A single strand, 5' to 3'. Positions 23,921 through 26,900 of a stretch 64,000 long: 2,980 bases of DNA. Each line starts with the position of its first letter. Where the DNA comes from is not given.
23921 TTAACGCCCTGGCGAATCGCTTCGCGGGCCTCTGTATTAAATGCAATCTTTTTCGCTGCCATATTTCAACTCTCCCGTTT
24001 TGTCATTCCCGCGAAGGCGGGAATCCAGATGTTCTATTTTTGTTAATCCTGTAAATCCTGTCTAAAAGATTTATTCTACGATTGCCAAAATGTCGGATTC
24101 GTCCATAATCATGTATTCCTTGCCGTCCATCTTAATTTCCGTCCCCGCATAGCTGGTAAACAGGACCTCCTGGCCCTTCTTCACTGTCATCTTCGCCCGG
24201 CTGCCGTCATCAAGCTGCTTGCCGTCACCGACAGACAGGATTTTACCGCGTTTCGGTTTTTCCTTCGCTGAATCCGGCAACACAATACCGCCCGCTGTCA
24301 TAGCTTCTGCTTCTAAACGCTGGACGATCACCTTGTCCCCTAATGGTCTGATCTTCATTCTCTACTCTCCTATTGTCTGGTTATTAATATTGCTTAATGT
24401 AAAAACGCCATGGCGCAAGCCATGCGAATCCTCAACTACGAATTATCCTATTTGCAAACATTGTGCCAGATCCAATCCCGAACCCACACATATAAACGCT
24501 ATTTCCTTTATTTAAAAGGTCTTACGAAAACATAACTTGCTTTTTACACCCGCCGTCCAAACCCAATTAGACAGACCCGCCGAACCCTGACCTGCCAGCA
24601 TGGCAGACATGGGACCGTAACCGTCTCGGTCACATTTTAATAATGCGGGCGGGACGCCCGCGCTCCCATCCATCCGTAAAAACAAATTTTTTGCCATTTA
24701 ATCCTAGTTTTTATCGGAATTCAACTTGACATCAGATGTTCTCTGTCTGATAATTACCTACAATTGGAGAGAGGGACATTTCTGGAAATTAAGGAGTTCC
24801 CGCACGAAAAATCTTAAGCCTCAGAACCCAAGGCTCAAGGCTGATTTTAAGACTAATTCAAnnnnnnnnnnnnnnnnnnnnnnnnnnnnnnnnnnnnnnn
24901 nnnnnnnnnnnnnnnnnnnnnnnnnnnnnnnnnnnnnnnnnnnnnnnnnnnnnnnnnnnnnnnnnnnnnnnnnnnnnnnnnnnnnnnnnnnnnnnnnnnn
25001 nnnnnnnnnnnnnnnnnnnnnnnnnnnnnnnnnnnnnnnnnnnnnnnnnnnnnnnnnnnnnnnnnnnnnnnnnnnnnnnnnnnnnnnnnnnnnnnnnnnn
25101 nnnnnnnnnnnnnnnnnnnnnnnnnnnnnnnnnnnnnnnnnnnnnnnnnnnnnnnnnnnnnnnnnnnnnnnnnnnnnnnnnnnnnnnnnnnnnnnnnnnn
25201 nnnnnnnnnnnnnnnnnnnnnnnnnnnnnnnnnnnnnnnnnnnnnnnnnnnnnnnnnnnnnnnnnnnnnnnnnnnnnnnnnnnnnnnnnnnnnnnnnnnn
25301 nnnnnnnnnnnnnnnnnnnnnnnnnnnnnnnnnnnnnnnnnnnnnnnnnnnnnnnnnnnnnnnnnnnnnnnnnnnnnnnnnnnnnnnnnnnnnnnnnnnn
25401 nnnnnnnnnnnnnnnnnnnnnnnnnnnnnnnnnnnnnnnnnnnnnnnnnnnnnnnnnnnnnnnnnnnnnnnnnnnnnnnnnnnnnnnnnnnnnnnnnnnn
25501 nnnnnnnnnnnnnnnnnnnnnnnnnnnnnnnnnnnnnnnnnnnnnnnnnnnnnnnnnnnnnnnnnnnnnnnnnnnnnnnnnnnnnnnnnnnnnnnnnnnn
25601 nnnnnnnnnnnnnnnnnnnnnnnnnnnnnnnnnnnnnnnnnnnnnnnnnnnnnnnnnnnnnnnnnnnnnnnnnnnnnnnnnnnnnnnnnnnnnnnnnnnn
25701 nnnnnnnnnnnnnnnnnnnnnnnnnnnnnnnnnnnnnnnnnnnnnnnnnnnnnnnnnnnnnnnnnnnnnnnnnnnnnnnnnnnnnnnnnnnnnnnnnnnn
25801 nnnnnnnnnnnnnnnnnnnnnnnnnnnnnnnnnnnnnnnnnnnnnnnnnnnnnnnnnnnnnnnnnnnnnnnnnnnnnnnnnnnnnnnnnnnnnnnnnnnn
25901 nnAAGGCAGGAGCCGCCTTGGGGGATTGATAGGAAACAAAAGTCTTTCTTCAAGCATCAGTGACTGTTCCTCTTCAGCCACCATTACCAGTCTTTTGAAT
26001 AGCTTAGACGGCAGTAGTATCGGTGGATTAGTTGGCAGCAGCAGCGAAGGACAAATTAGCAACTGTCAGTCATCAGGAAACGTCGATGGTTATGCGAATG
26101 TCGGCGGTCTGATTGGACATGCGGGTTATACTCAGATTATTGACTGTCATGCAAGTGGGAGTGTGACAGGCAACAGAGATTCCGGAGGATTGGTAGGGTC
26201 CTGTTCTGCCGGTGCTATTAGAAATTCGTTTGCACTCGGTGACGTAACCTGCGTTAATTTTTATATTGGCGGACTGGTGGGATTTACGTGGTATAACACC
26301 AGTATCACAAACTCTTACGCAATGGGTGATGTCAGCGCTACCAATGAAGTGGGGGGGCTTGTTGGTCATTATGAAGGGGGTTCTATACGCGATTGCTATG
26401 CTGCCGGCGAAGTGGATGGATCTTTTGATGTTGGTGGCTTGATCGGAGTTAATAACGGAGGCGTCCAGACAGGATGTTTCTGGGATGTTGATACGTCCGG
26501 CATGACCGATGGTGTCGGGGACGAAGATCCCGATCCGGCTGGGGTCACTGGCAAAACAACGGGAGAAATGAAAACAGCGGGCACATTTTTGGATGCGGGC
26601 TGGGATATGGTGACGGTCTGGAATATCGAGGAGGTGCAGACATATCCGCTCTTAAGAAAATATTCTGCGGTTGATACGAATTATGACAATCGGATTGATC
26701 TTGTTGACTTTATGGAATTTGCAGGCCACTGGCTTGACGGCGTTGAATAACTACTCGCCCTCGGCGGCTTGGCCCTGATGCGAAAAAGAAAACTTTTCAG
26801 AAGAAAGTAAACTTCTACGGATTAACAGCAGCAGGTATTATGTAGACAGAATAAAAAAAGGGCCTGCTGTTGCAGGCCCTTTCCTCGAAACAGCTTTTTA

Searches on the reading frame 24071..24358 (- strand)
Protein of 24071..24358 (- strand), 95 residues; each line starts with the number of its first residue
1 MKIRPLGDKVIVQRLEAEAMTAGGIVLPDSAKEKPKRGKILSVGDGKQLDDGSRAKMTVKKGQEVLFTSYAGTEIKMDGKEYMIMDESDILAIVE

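Call 12: find_homologous_proteins(query=window:24071-24358:-)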
Query window:24071-24358:- (95 aa): 8000 proteins with E <= 0.001 among 8000 candidates; the best 120 are listed.
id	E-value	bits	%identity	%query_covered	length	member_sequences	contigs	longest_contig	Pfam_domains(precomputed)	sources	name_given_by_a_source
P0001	2.5e-52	192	100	100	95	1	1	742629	PF00166.27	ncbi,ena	-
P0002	5.6e-50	185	95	100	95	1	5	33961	PF00166.27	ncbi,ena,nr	ncbi:MAG: co-chaperone GroES [Phycisphaerae bacterium]|nr:co-chaperone GroES [Phycisphaerae bacteriu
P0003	8.6e-50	184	94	100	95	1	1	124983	PF00166.27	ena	-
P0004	1.4e-49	183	95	100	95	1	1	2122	PF00166.27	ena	-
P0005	2.3e-49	183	95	100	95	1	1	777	PF00166.27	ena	-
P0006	2.4e-49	183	95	100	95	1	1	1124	PF00166.27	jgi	-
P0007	2.6e-49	182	93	100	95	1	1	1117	PF00166.27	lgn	-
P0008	3.1e-49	182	94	100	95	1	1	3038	PF00166.27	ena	-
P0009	3.2e-49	182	95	100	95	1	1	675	PF00166.27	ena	-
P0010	3.3e-49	182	95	100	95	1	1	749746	PF00166.27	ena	-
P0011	4.4e-49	182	93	100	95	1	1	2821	PF00166.27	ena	-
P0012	4.7e-49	182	95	100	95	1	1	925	PF00166.27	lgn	-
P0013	5.0e-49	182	93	100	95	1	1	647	PF00166.27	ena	-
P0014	6.7e-49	181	92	100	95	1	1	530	PF00166.27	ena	-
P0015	1.1e-48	180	94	100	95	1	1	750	PF00166.27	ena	-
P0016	1.5e-48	180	92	100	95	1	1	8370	PF00166.27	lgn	-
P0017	2.1e-48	180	92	100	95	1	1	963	PF00166.27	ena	-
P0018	2.2e-48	180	92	100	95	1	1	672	PF00166.27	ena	-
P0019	2.2e-48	179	93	100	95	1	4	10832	PF00166.27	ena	-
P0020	2.6e-48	179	92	100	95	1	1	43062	PF00166.27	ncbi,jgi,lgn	jgi:chaperonin GroES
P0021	2.7e-48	179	91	100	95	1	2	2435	PF00166.27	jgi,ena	-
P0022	3.5e-48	179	91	100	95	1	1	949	PF00166.27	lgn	-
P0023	5.6e-48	178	92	100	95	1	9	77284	PF00166.27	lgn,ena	-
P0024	7.5e-48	178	89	100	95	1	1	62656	PF00166.27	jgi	jgi:chaperonin GroES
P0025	8.2e-48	178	89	100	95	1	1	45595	PF00166.27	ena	-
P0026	8.7e-48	178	89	100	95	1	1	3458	PF00166.27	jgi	jgi:chaperonin GroES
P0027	9.5e-48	177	89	100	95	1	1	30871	PF00166.27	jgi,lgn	jgi:chaperonin GroES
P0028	1.1e-47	177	93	100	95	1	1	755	PF00166.27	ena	-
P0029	1.6e-47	177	91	100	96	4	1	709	PF00166.27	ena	-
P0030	1.9e-47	177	86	100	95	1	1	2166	PF00166.27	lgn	-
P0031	3.2e-47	176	88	100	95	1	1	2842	PF00166.27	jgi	jgi:chaperonin GroES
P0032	3.4e-47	176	92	100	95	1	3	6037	PF00166.27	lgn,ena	-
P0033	3.8e-47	176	89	100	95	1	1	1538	PF00166.27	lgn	-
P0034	4.0e-47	175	89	100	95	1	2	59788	PF00166.27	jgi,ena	-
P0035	4.4e-47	175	88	100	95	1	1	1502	PF00166.27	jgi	-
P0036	4.6e-47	175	88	100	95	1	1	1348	PF00166.27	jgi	jgi:chaperonin GroES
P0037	5.5e-47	175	88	100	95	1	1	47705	PF00166.27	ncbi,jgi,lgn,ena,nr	ncbi:MAG: co-chaperone GroES [Phycisphaerae bacterium]|nr:co-chaperone GroES [Phycisphaerae bacteriu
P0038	5.8e-47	175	88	100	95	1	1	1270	PF00166.27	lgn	-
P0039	8.2e-47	174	87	100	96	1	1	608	PF00166.27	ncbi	-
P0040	1.1e-46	174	87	100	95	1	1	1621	PF00166.27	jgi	-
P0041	1.2e-46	174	88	100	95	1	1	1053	PF00166.27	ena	-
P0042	1.3e-46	174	89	100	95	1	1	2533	PF00166.27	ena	-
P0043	1.9e-46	173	88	100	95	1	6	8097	PF00166.27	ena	-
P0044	1.9e-46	173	89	100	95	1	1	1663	PF00166.27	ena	-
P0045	4.2e-46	172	86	100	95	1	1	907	PF00166.27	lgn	-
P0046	4.4e-46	172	87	100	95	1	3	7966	PF00166.27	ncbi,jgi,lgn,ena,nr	ncbi:MAG: co-chaperone GroES [Planctomycetota bacterium]|nr:MAG: co-chaperone GroES [Planctomycetota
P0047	5.3e-46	172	89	100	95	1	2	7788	PF00166.27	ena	-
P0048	7.5e-46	171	89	100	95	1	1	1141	PF00166.27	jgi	-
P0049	1.0e-45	171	86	100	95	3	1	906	PF00166.27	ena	-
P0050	1.2e-45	171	85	100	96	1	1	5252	PF00166.27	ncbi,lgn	-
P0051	1.2e-45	171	88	100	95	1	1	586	PF00166.27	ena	-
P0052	1.3e-45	171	87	100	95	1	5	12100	PF00166.27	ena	-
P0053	1.3e-45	171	87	100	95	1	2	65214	PF00166.27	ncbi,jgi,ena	ncbi:MAG: co-chaperone GroES [Planctomycetota bacterium]|jgi:chaperonin GroES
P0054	1.4e-45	171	87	99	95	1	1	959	PF00166.27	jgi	-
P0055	1.5e-45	170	87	100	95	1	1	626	PF00166.27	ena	-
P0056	1.5e-45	170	88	100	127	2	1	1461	PF00166.27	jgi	jgi:chaperonin GroES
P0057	2.0e-45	170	87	100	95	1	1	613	PF00166.27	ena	-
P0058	2.5e-45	170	87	100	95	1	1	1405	PF00166.27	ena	-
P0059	2.5e-45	170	87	100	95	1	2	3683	PF00166.27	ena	-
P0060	2.5e-45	170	88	100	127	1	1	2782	PF00166.27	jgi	jgi:chaperonin GroES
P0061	2.7e-45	170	87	100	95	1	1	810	PF00166.27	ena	-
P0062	2.8e-45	170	86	100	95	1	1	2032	PF00166.27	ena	-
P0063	3.0e-45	170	87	100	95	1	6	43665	PF00166.27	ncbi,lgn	-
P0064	3.5e-45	169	87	100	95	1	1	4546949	PF00166.27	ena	-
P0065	4.1e-45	169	86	100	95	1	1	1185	PF00166.27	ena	-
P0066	4.1e-45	169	86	100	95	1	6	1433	PF00166.27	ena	-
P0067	4.3e-45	169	85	100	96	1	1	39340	PF00166.27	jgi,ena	-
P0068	4.6e-45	169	87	100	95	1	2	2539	PF00166.27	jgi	jgi:chaperonin GroES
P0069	5.2e-45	169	87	100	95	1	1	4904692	PF00166.27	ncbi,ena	-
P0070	7.4e-45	168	87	100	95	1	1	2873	PF00166.27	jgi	jgi:chaperonin GroES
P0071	8.1e-45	168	86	100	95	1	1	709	PF00166.27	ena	-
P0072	8.3e-45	168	87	100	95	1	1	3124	PF00166.27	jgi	-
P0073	8.9e-45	168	87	100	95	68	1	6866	PF00166.27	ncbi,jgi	ncbi:MAG: co-chaperone GroES [Planctomycetota bacterium]|jgi:chaperonin GroES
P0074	9.8e-45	168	85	100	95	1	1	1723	PF00166.27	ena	-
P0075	1.1e-44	168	85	100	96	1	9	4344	PF00166.27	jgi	jgi:chaperonin GroES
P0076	1.1e-44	168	86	100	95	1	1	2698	PF00166.27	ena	-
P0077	1.2e-44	168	84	100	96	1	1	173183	PF00166.27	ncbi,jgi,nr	ncbi:MAG: co-chaperone GroES [Phycisphaerae bacterium]|nr:co-chaperone GroES [Phycisphaerae bacteriu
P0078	1.2e-44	168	86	100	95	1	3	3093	PF00166.27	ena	-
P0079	1.4e-44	167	84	100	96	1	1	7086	PF00166.27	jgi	jgi:chaperonin GroES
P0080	1.4e-44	167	84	100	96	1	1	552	PF00166.27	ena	-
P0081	1.4e-44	167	87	100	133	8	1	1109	PF00166.27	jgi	jgi:chaperonin GroES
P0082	1.6e-44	167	84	100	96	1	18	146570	PF00166.27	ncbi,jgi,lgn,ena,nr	ncbi:MAG TPA: co-chaperone GroES [Anaerohalosphaeraceae bacterium]|nr:co-chaperone GroES [Anaerohalo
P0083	1.6e-44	167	84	100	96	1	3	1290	PF00166.27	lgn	-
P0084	1.7e-44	167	86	100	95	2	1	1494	PF00166.27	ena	-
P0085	1.8e-44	167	85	100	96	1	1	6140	PF00166.27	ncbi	-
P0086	1.9e-44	167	85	100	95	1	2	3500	PF00166.27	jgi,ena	jgi:chaperonin GroES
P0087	2.0e-44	167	86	100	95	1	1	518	PF00166.27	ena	-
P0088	2.2e-44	167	87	100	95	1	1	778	PF00166.27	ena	-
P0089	2.3e-44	167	83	100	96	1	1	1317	PF00166.27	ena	-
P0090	3.0e-44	166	83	100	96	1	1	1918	PF00166.27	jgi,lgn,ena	jgi:chaperonin GroES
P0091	3.0e-44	166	83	100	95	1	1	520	PF00166.27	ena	-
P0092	3.3e-44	166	83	100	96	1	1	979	PF00166.27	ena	-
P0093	3.3e-44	166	87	100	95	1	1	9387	PF00166.27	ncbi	-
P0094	3.6e-44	166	84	100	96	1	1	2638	PF00166.27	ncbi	-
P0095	4.2e-44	166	83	100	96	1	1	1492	PF00166.27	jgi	-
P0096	4.6e-44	166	86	100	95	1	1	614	PF00166.27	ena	-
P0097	5.3e-44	166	81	100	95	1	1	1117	PF00166.27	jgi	jgi:chaperonin GroES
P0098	6.6e-44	165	85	100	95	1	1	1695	PF00166.27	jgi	-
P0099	6.9e-44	165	82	100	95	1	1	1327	PF00166.27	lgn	-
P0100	7.1e-44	165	81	100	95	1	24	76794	PF00166.27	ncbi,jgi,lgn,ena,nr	ncbi:MAG: co-chaperone GroES [Phycisphaerae bacterium]|nr:co-chaperone GroES [Phycisphaerae bacteriu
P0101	7.6e-44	165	83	100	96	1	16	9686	PF00166.27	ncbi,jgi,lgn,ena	jgi:chaperonin GroES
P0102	7.9e-44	165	83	100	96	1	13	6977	PF00166.27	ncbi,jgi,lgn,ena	-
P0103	8.7e-44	165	83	100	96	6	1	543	PF00166.27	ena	-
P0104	8.8e-44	165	85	100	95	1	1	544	PF00166.27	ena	-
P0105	1.1e-43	164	85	100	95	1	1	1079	PF00166.27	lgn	-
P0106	1.4e-43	164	81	100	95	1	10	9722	PF00166.27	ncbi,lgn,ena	-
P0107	1.4e-43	164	82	100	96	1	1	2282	PF00166.27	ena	-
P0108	1.4e-43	164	80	100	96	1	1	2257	PF00166.27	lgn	-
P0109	1.4e-43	164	84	100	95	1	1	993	PF00166.27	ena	-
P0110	1.5e-43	164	81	100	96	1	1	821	PF00166.27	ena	-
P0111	1.5e-43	164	84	100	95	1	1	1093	PF00166.27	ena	-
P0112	1.9e-43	164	85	100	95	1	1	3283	PF00166.27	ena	-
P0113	2.4e-43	163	81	100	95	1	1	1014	PF00166.27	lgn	-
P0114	2.7e-43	163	84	100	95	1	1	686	PF00166.27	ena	-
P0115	2.8e-43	163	81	100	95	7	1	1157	PF00166.27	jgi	jgi:chaperonin GroES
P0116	3.0e-43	163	80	100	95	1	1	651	PF00166.27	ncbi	-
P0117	3.0e-43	163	80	100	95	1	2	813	PF00166.27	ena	-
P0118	3.3e-43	163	84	100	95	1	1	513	PF00166.27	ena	-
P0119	3.4e-43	163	81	100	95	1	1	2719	PF00166.27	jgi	jgi:chaperonin GroES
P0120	4.0e-43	163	83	99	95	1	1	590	PF00166.27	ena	-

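Call 14: find_encoding_contigs(protein=P0001, flank=1500, max_places=3)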
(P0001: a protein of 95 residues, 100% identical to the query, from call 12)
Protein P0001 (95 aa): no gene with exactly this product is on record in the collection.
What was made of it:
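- Tried and rejected: The look-up by the exact GroES sequence found nothing on record (call 14).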

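Call 17: find_related_loci(query=window:24071-24358:-, collection=metagenome_contigs, flank=3000)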
Query window:24071-24358:- (95 aa) in metagenome_contigs; peptide patterns used: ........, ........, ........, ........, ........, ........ (x = any residue, [..] = any of these).
600 stretches matched a pattern (row limit reached: there are more); 359 encode a relative of the query (tblastn E <= 1e-3); the best 80 are kept; 80 distinct loci.
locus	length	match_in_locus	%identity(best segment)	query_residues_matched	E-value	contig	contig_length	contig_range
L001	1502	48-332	88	1-95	3e-55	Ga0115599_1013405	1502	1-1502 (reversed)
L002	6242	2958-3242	84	1-95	1e-50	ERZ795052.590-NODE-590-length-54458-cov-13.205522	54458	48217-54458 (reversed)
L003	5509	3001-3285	84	1-95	1e-50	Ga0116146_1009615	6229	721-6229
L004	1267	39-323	83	1-95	2e-52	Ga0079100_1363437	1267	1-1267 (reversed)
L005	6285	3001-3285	81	1-95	8e-50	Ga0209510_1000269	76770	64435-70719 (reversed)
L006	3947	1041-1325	79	1-95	1e-48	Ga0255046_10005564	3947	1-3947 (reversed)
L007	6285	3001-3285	79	1-95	3e-48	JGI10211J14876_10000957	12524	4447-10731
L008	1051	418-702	78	1-95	2e-50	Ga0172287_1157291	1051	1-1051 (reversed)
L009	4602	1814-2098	78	1-95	9e-48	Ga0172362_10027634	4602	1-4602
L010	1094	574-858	76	1-95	1e-49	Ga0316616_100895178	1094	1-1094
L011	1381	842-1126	77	1-95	1e-48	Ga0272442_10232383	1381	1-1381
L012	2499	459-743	78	1-95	5e-47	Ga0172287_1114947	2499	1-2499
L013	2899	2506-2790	75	1-95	3e-46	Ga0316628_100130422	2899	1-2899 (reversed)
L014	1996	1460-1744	75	1-95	2e-46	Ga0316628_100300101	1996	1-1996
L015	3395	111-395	75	1-95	6e-46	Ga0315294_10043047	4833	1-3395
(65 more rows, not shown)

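Call 35: search_protein_families(library=pfam, proteins=[L007:2562-2957:+])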
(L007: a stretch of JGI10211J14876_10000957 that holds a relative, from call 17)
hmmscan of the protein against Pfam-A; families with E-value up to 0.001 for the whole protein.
L007:2562-2957:+ (132 aa): 1 family
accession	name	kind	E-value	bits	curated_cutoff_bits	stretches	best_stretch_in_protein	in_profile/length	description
PF00072.30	Response_reg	-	6.1e-11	42.9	30.2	1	20-117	13-110/111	Response regulator receiver domain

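Call 85: search_protein_families(library=ncbifam, proteins=[L007:2562-2957:+], max_evalue=0.00001)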
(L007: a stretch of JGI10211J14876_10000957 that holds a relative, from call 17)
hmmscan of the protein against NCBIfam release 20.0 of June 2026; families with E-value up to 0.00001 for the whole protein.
L007:2562-2957:+ (132 aa): 5 families
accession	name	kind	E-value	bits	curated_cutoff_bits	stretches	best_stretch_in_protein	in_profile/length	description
NF051870.1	NAssimRespRegNtrX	equivalog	6.8e-08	31.8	600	1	19-110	15-108/452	nitrogen assimilation response regulator NtrX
NF007969.0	PRK10693.1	equivalog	7.6e-07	28.4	329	1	8-127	10-131/337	two-component system response regulator RssB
NF045505.1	RR_RssB_Pseudo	equivalog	8.8e-07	28.3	700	1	28-120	28-121/394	two-component system response regulator RssB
NF011695.0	PRK15115.1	equivalog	3.2e-06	26.2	763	1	28-116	29-117/445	two-component system response regulator GlrR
NF033791.1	ActR_PrrA_rreg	equivalog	6.3e-06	26.3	250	1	20-116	16-112/173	ActR/PrrA/RegA family redox response regulator transcription factor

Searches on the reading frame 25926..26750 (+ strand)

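Call 9: search_protein_families(library=pfam, proteins=[window:25926-26750:+])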
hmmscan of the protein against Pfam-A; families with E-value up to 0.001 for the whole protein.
window:25926-26750:+ (274 aa): 1 family
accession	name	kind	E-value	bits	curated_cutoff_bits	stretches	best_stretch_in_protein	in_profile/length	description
PF07581.17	Glug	-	2.6e-26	90.6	20.5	4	55-81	1-28/28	The GLUG motif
